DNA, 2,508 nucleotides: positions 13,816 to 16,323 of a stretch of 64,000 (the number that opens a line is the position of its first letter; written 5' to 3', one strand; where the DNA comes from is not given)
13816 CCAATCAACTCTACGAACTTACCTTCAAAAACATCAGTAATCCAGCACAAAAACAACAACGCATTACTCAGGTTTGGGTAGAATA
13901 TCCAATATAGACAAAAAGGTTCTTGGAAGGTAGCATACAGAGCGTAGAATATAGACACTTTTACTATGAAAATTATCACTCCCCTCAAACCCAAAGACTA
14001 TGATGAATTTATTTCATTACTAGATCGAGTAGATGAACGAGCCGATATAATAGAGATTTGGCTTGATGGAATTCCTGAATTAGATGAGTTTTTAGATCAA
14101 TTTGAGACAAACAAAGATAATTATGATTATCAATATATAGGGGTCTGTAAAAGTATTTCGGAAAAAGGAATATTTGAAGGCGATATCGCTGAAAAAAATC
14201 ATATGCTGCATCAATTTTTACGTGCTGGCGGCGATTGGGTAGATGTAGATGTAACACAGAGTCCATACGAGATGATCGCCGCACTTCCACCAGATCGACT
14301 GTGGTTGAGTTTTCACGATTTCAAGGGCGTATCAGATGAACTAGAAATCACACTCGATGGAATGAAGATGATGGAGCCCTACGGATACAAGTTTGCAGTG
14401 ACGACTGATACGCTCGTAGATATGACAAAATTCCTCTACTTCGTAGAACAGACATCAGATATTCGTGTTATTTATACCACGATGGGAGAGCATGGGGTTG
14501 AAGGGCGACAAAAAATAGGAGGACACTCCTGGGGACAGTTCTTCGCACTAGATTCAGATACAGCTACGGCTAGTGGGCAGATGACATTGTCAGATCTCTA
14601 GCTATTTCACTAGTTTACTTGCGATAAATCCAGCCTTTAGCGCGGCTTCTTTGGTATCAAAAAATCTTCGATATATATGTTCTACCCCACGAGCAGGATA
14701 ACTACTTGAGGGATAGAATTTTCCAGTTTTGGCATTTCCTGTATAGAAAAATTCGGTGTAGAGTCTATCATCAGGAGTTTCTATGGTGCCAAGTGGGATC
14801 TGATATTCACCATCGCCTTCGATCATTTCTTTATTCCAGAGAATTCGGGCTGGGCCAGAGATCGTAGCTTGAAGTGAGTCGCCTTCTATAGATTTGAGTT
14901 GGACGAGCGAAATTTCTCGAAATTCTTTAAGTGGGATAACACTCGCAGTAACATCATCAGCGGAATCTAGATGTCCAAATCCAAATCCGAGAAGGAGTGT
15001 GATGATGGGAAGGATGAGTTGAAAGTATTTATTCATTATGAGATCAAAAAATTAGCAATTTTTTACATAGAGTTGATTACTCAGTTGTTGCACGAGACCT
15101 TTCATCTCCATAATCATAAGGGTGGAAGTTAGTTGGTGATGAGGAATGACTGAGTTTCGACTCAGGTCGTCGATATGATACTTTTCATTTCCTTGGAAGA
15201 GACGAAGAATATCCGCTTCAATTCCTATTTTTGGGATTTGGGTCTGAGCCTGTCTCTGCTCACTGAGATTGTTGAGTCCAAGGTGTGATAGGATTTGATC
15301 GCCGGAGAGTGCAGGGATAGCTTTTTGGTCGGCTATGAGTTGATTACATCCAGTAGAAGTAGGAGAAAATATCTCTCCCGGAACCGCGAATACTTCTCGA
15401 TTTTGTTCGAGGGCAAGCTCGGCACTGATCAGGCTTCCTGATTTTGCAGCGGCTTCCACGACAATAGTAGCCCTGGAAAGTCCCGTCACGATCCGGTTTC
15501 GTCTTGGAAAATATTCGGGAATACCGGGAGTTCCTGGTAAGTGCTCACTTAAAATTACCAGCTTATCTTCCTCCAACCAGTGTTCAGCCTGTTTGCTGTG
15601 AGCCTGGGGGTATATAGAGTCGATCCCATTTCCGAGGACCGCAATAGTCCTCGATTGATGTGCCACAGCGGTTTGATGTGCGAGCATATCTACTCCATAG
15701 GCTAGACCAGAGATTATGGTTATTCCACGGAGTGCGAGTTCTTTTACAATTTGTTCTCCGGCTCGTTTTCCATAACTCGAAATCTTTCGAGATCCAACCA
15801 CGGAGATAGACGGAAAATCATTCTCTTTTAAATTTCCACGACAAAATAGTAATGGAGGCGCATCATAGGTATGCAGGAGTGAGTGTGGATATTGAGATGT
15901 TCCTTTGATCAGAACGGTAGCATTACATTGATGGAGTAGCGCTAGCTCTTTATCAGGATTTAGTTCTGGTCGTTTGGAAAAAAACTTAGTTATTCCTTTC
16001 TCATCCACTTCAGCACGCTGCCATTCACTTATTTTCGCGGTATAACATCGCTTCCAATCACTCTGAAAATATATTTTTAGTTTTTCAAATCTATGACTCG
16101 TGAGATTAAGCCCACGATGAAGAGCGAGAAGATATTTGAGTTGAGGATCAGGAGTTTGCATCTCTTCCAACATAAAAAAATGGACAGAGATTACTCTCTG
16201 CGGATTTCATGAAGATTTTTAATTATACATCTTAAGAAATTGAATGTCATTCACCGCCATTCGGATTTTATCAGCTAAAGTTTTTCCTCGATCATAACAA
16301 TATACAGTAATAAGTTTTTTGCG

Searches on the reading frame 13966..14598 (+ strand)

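Call 42: search_protein_families(library=pfam, proteins=[window:13966-14598:+], max_evalue=0.0001)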
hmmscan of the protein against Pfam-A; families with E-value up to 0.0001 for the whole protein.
window:13966-14598:+ (211 aa): 1 family
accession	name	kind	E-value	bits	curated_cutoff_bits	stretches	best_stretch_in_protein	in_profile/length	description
PF01487.21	DHquinase_I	-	1.2e-17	65.2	22.2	1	5-211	2-226/230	Type I 3-dehydroquinase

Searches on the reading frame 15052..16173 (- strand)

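Call 42: search_protein_families(library=pfam, proteins=[window:15052-16173:-], max_evalue=0.0001)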
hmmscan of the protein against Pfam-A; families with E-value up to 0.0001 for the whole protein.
window:15052-16173:- (373 aa): 2 families
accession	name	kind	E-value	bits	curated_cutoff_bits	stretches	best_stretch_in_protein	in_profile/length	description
PF02481.21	DNA_processg_A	-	2.9e-75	252.5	29.6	1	81-285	3-208/212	DNA recombination-mediator protein A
PF17782.7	DprA_WH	-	6.6e-06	26.5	22.9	1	314-365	9-59/61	DprA winged helix domain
